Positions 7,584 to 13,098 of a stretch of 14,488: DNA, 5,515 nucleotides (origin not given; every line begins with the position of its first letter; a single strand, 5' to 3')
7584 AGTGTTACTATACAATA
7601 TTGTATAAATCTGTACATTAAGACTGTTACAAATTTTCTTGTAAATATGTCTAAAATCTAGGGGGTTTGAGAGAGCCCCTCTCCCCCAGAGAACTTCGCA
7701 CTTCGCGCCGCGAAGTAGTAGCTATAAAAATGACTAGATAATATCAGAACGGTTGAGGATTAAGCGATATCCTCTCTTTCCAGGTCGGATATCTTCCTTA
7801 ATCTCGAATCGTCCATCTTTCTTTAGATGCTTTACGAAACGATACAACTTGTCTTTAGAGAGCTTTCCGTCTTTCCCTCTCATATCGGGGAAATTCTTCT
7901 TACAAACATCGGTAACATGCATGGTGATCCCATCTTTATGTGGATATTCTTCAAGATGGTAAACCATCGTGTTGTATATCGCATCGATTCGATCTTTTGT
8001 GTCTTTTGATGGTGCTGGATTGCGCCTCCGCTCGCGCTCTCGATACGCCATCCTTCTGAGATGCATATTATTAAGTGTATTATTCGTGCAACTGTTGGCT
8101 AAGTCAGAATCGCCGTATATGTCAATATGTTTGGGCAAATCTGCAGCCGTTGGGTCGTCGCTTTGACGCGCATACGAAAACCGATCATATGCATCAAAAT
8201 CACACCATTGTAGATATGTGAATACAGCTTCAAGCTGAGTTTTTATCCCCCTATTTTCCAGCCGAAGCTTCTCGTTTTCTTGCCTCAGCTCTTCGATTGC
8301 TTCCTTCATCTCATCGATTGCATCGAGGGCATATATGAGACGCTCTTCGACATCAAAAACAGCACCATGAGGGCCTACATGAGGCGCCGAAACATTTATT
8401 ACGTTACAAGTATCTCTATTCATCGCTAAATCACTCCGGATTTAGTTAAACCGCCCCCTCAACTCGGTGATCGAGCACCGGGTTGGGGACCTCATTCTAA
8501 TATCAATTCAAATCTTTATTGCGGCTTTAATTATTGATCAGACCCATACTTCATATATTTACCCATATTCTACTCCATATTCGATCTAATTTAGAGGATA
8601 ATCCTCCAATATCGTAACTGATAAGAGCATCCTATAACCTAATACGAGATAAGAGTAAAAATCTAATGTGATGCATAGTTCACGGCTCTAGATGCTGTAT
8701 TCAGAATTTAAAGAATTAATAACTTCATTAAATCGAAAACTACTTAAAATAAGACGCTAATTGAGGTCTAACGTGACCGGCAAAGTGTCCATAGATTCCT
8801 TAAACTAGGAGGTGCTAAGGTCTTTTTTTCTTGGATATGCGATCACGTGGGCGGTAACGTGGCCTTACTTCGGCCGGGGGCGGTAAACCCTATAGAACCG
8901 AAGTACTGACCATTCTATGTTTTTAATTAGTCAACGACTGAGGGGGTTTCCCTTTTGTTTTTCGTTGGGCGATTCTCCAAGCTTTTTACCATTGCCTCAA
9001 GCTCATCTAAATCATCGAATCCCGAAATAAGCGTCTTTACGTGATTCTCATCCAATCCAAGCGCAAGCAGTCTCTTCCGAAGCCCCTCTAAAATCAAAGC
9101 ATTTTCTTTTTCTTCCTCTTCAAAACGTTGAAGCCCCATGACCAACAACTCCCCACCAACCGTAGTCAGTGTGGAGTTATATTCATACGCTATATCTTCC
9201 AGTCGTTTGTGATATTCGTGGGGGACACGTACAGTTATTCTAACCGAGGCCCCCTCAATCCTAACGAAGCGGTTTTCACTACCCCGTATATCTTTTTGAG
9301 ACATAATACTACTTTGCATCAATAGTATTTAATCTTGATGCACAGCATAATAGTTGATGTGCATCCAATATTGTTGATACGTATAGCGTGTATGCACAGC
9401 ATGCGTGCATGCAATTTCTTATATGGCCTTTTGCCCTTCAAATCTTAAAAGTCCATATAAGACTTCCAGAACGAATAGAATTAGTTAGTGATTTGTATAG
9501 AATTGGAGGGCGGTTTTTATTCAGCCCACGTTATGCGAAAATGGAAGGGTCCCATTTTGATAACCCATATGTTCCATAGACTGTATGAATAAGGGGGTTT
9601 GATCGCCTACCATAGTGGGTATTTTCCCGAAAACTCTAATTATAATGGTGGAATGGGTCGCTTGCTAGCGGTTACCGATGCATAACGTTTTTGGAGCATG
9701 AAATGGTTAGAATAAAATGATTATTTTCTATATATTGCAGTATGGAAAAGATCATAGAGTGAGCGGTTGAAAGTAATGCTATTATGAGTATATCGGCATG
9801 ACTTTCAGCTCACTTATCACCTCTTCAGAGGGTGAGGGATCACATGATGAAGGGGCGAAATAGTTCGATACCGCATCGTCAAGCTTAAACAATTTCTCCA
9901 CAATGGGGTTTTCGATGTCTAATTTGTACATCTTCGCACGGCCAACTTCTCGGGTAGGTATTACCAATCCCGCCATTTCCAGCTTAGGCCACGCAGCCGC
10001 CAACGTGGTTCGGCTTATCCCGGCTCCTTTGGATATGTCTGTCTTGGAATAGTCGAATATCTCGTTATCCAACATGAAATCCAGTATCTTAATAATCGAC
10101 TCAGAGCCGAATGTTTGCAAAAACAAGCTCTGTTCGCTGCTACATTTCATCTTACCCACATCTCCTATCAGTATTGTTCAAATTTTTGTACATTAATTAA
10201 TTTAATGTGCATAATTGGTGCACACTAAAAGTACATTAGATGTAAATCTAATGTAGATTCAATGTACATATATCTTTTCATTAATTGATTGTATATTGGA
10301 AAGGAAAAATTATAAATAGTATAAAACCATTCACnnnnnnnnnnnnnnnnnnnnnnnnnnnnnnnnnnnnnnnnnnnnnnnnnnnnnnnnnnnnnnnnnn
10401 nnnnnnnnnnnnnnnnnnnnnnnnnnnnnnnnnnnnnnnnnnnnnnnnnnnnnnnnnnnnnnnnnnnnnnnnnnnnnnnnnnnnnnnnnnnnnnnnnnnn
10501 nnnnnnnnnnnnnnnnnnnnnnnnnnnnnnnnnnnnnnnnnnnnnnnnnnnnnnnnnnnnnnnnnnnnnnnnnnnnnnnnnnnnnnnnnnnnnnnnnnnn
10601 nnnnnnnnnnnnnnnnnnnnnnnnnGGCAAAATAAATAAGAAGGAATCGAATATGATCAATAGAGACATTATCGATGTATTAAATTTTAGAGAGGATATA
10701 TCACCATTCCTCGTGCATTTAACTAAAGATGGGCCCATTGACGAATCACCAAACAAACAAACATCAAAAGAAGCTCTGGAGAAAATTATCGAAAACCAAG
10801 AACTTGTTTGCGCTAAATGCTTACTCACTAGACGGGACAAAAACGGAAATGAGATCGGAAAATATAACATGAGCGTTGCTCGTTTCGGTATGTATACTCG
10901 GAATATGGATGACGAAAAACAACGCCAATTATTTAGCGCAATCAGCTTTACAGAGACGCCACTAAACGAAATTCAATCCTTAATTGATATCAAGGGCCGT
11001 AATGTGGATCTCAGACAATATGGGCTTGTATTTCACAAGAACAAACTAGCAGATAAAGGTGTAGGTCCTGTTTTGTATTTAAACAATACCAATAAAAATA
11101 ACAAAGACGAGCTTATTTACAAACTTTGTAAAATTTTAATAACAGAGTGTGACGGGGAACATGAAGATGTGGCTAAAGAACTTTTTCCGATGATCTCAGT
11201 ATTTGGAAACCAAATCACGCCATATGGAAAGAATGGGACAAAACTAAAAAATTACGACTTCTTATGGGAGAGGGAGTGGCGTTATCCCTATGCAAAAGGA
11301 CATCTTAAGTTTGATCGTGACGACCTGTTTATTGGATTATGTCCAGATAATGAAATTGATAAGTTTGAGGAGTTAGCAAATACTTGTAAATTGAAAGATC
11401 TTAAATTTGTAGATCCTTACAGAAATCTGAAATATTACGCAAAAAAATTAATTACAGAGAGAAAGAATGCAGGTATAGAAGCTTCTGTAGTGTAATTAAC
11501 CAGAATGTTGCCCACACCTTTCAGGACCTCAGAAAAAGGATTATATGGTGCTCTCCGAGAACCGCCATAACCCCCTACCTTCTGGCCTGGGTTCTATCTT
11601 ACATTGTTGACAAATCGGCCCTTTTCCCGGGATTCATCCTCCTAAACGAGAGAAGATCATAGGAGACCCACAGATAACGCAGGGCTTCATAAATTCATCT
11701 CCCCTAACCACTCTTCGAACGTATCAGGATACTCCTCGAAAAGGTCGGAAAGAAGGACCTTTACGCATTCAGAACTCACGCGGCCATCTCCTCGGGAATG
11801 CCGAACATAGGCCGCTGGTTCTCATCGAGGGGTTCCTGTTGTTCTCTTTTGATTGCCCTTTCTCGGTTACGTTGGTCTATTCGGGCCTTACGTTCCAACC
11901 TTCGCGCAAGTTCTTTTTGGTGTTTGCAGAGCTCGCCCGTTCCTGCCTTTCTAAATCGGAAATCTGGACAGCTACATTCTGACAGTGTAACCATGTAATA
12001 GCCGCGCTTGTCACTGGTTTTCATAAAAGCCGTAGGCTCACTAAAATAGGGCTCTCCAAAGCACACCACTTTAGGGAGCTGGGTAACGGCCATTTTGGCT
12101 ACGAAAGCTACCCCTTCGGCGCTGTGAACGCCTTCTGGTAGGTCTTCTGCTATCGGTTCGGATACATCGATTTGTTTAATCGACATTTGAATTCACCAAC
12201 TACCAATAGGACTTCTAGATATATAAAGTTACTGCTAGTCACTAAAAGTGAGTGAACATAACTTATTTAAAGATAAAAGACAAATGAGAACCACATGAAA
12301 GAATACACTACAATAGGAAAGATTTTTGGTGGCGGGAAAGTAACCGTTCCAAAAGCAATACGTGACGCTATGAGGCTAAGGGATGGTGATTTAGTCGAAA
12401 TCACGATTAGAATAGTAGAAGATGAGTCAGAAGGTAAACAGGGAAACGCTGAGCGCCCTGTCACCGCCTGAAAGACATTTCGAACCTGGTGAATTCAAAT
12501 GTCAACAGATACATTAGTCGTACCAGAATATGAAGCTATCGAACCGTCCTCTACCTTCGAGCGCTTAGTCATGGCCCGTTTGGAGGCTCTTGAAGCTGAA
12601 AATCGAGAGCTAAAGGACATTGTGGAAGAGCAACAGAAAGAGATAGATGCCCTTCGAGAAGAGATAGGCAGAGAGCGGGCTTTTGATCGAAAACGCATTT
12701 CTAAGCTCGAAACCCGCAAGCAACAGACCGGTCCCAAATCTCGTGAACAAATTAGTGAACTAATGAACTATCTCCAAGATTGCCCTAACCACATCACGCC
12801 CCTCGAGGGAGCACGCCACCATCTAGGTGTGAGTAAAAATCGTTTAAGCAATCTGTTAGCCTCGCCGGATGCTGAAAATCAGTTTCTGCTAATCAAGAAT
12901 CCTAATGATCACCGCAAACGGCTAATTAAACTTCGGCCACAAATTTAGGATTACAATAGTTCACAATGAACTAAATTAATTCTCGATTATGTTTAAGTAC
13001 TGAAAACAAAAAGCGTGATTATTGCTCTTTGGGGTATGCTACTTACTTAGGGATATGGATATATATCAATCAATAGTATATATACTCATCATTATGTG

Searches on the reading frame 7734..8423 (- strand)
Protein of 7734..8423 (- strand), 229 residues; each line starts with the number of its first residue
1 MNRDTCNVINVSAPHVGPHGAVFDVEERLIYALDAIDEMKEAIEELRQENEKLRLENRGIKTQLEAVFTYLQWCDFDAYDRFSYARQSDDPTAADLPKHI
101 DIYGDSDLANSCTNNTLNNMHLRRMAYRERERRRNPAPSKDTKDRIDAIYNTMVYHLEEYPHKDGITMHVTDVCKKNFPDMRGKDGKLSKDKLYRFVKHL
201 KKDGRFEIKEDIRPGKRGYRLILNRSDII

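Call 9: search_protein_families(library=pfam, max_evalue=0.01, proteins=[window:7734-8423:-])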
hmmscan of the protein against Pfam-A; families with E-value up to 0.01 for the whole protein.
window:7734-8423:- (229 aa): 3 families
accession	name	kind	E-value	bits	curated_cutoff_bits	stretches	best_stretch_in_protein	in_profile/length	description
PF06156.18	YabA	-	2.2e-05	25.4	30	1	24-65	12-53/103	Initiation control protein YabA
PF21924.1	XRCC4_CC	-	2.6e-05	24.7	27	1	25-82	7-64/78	XRCC4 coiled-coil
PF06005.17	ZapB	-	0.0022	18.9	31.5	1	26-65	10-49/71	Cell division protein ZapB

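Call 11: search_protein_families(library=phrogs, max_evalue=0.01, proteins=[window:7734-8423:-])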
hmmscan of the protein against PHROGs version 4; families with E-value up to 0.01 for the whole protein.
window:7734-8423:- (229 aa): 0 families

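Call 48: find_homologous_proteins(query=window:7734-8423:-, max_evalue=0.001)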
Query window:7734-8423:- (229 aa): 1 proteins with E <= 0.001 among 115 candidates.
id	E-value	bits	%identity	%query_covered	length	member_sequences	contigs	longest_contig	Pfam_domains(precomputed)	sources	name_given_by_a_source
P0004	5.5e-153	525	100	100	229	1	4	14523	PF06156.19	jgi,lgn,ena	-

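Call 49: find_encoding_contigs(protein=P0004, flank=10000, max_places=6)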
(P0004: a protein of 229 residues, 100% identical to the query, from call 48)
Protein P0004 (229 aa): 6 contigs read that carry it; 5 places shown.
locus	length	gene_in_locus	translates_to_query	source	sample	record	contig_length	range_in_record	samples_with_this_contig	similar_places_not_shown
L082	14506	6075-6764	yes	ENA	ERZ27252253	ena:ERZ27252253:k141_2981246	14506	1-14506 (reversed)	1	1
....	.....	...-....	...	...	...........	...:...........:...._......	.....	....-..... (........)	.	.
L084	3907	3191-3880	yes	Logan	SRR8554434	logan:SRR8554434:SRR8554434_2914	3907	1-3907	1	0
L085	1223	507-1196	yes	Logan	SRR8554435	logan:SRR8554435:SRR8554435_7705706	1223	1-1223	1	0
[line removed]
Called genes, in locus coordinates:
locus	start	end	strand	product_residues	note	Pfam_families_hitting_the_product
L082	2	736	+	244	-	?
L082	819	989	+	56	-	-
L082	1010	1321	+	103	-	PF05016:ParE_toxin, PF15781:ParE-like_toxin (weak)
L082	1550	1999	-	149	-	-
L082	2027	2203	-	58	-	-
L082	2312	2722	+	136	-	-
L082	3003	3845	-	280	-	PF10899:AbiGi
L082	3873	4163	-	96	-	-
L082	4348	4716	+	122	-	-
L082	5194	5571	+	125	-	-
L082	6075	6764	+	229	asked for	PF06156:YabA (faint)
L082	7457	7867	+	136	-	-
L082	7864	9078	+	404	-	PF04466:Terminase_3, PF03237:Terminase_6N, PF17289:Terminase_6C (weak)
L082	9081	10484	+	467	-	PF05133:SPP1_portal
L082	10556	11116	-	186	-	PF00583:Acetyltransf_1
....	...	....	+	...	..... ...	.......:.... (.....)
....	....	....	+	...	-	-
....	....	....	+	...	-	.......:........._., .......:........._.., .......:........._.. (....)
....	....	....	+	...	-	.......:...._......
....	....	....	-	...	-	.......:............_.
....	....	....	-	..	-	-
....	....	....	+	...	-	-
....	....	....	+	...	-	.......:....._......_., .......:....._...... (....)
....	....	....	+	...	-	-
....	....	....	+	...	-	-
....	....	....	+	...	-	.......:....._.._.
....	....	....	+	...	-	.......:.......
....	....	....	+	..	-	-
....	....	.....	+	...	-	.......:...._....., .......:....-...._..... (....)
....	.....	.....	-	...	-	-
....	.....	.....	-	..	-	-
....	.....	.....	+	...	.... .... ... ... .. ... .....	-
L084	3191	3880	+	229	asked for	PF06156:YabA (faint)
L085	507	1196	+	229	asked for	PF06156:YabA (faint)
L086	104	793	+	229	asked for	PF06156:YabA (faint)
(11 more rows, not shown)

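Call 66: search_protein_families(library=padloc, max_evalue=0.01, proteins=[window:7734-8423:-])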
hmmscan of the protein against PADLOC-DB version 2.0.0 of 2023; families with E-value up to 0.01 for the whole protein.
window:7734-8423:- (229 aa): 0 families

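Call 67: search_protein_families(library=ncbifam, max_evalue=0.01, proteins=[window:7734-8423:-])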
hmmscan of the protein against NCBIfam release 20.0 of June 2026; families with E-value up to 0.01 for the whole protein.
window:7734-8423:- (229 aa): 2 families
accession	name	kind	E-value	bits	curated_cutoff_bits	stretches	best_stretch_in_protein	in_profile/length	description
NF009640.0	PRK13169.1-1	equivalog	7.9e-05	23.1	134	1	24-67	12-55/105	DNA replication initiation control protein YabA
NF009644.1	PRK13169.1-5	equivalog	0.0052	17.3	130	1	21-66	9-54/116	DNA replication initiation control protein YabA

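Call 117: search_protein_representatives(protein=window:7734-8423:-)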
Query: 229 residues. Proteins with E-value up to 0.001 (for the whole library): 3; up to 1e-10: 1; up to 1e-30: 1. The best 3 are listed.
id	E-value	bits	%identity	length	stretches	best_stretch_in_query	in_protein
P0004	1.8e-153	524.9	100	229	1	1-229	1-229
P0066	1.5e-04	37.7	29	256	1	63-223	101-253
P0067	8.9e-04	35.2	54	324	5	40-67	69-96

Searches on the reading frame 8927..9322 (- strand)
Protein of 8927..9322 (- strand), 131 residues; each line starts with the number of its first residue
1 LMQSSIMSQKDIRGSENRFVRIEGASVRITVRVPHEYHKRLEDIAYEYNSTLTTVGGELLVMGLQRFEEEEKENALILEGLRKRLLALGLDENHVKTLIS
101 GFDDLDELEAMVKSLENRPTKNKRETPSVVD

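Call 9: search_protein_families(library=pfam, max_evalue=0.01, proteins=[window:8927-9322:-])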
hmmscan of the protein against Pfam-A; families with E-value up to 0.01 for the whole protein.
window:8927-9322:- (131 aa): 0 families

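Call 11: search_protein_families(library=phrogs, max_evalue=0.01, proteins=[window:8927-9322:-])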
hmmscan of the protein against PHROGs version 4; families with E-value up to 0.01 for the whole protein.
window:8927-9322:- (131 aa): 0 families

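Call 66: search_protein_families(library=padloc, max_evalue=0.01, proteins=[window:8927-9322:-])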
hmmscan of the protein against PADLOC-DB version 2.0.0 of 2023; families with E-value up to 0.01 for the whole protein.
window:8927-9322:- (131 aa): 0 families

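Call 67: search_protein_families(library=ncbifam, max_evalue=0.01, proteins=[window:8927-9322:-])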
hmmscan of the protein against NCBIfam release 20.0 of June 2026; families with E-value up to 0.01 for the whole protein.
window:8927-9322:- (131 aa): 0 families

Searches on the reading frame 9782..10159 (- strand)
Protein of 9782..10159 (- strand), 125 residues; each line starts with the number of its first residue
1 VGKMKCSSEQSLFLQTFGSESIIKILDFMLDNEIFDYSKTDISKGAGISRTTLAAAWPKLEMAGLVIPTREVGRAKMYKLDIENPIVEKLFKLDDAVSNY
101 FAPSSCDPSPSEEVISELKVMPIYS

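Call 9: search_protein_families(library=pfam, max_evalue=0.01, proteins=[window:9782-10159:-])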
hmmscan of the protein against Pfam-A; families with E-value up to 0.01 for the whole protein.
window:9782-10159:- (125 aa): 1 family
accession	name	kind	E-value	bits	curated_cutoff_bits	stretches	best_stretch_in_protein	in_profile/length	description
PF18607.7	HTH_54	-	0.00034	21.2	32.3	1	36-85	27-76/92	ParA helix turn helix domain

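Call 11: search_protein_families(library=phrogs, max_evalue=0.01, proteins=[window:9782-10159:-])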
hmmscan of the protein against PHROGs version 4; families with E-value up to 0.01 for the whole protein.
window:9782-10159:- (125 aa): 1 family
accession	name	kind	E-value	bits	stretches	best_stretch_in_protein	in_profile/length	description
phrog_28562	-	unknown function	0.00011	22.9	1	10-80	33-100/248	-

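Call 66: search_protein_families(library=padloc, max_evalue=0.01, proteins=[window:9782-10159:-])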
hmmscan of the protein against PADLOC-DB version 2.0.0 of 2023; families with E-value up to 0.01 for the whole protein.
window:9782-10159:- (125 aa): 4 families
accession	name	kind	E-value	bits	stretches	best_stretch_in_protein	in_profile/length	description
PDLC01720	Csa3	-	2.8e-05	22.6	1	4-106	9-114/118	Csa3_1_CAS-I-II-III-IV-V-VI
PDLC01438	Csa3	-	0.00031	18.9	1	10-89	138-208/305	"CAS-I,CAS-II,CAS-III,CAS-IV,CAS-V,CAS-VI; associated_signaling"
PDLC04370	PDC-M05A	-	0.00056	17.8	1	10-90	5-83/194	-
PDLC04368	PDC-M05A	-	0.0037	15.1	1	20-93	13-85/201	-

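Call 67: search_protein_families(library=ncbifam, max_evalue=0.01, proteins=[window:9782-10159:-])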
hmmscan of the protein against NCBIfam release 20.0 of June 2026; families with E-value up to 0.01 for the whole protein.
window:9782-10159:- (125 aa): 0 families

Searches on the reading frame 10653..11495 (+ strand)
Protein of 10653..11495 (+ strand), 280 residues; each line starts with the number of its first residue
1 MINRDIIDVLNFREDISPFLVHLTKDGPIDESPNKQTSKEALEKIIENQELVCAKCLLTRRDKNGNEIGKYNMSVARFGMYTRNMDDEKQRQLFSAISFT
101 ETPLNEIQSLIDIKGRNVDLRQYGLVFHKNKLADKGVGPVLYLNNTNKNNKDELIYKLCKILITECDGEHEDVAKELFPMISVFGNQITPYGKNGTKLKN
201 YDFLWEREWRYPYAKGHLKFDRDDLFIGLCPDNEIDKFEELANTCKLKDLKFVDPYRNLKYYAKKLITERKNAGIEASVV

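Call 9: search_protein_families(library=pfam, max_evalue=0.01, proteins=[window:10653-11495:+])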
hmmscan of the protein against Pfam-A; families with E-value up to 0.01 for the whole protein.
window:10653-11495:+ (280 aa): 1 family
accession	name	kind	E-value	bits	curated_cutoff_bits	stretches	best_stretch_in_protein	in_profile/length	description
PF10899.13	AbiGi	-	1.6e-07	32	22.4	1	97-211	31-137/185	Putative abortive phage resistance protein AbiGi, antitoxin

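Call 11: search_protein_families(library=phrogs, max_evalue=0.01, proteins=[window:10653-11495:+])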
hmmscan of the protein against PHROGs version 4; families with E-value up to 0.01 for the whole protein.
window:10653-11495:+ (280 aa): 1 family
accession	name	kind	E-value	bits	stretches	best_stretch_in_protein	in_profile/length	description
phrog_13416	-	unknown function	0.0015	19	0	94-211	45-174/260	-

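Call 66: search_protein_families(library=padloc, max_evalue=0.01, proteins=[window:10653-11495:+])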
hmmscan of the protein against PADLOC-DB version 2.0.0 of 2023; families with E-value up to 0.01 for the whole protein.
window:10653-11495:+ (280 aa): 1 family
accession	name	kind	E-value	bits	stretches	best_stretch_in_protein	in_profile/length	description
PDLC02331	AbiGi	-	5.5e-05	20.6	1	94-211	61-171/260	AbiGi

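Call 67: search_protein_families(library=ncbifam, max_evalue=0.01, proteins=[window:10653-11495:+])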
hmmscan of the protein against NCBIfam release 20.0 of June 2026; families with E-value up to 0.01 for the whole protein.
window:10653-11495:+ (280 aa): 0 families

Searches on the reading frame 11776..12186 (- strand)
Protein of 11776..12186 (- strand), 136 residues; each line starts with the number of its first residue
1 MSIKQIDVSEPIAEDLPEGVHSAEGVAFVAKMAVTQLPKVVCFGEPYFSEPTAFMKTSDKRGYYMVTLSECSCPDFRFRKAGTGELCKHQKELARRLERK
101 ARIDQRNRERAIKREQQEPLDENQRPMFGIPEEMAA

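Call 9: search_protein_families(library=pfam, max_evalue=0.01, proteins=[window:11776-12186:-])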
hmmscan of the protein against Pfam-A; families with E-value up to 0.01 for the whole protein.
window:11776-12186:- (136 aa): 1 family
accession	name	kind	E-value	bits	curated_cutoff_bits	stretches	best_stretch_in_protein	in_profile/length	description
PF04434.22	SWIM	-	0.0049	16.8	19.6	1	69-89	13-29/38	SWIM zinc finger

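Call 11: search_protein_families(library=phrogs, max_evalue=0.01, proteins=[window:11776-12186:-])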
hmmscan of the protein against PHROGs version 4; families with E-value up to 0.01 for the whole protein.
window:11776-12186:- (136 aa): 0 families

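Call 66: search_protein_families(library=padloc, max_evalue=0.01, proteins=[window:11776-12186:-])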
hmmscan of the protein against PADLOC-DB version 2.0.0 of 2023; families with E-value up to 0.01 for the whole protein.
window:11776-12186:- (136 aa): 0 families

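Call 67: search_protein_families(library=ncbifam, max_evalue=0.01, proteins=[window:11776-12186:-])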
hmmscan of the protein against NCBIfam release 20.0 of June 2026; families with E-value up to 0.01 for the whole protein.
window:11776-12186:- (136 aa): 0 families

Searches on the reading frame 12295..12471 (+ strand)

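Call 9: search_protein_families(library=pfam, max_evalue=0.01, proteins=[window:12295-12471:+])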
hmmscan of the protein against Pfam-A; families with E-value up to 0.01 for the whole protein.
window:12295-12471:+ (58 aa): 1 family
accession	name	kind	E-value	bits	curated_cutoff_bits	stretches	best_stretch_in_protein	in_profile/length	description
PF04014.23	MazE_antitoxin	-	2.7e-05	24.5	24.7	1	16-38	10-32/48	Antidote-toxin recognition MazE, bacterial antitoxin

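Call 11: search_protein_families(library=phrogs, max_evalue=0.01, proteins=[window:12295-12471:+])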
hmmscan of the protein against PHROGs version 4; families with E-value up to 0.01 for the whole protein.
window:12295-12471:+ (58 aa): 1 family
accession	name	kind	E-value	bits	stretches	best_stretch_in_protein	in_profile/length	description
phrog_4681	-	moron, auxiliary metabolic gene and host takeover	0.0004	21.3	1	1-38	1-38/87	antitoxin from a toxin-antitoxin system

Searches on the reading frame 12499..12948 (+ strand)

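Call 9: search_protein_families(library=pfam, max_evalue=0.01, proteins=[window:12499-12948:+])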
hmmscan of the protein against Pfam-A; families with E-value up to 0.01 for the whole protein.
window:12499-12948:+ (149 aa): 4 families
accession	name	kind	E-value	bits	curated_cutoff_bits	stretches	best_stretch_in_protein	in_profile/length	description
PF10186.14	ATG14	-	0.0015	18.1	33.2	1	22-93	65-136/347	Vacuolar sorting 38 and autophagy-related subunit 14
PF05010.19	TACC_C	-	0.0021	18.3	29.9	1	26-77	29-80/201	Transforming acidic coiled-coil-containing protein (TACC), C-terminal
PF11932.13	DUF3450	-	0.0032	17.2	32.6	0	22-57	54-89/241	Protein of unknown function (DUF3450)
PF08954.16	Trimer_CC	-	0.0079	16.2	27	1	15-56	11-49/52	Trimerisation motif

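Call 11: search_protein_families(library=phrogs, max_evalue=0.01, proteins=[window:12499-12948:+])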
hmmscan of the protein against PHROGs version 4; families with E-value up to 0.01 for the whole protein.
window:12499-12948:+ (149 aa): 1 family
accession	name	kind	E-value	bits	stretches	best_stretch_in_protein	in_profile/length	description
phrog_8196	-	unknown function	0.00053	21.4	1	21-61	24-65/86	-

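Call 66: search_protein_families(library=padloc, max_evalue=0.01, proteins=[window:12499-12948:+])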
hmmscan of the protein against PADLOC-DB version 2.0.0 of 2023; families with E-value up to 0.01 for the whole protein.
window:12499-12948:+ (149 aa): 1 family
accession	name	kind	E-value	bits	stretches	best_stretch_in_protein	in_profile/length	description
PDLC00507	JetC1|JetC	-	0.0093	12.3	1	19-96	740-820/1215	DUF3584 domain; MukB-like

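Call 67: search_protein_families(library=ncbifam, max_evalue=0.01, proteins=[window:12499-12948:+])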
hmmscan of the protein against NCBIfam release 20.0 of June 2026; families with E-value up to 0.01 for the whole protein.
window:12499-12948:+ (149 aa): 2 families
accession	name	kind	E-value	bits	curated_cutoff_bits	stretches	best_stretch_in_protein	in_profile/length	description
NF047515.1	SpiroCoCo_C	equivalog_domain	0.00071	18.8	125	1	26-130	159-256/313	SpiroCoCo family coiled-coil protein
TIGR02169.1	SMC_prok_A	equivalog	0.0062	14.2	729.4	1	22-95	368-750/1165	chromosome segregation protein SMC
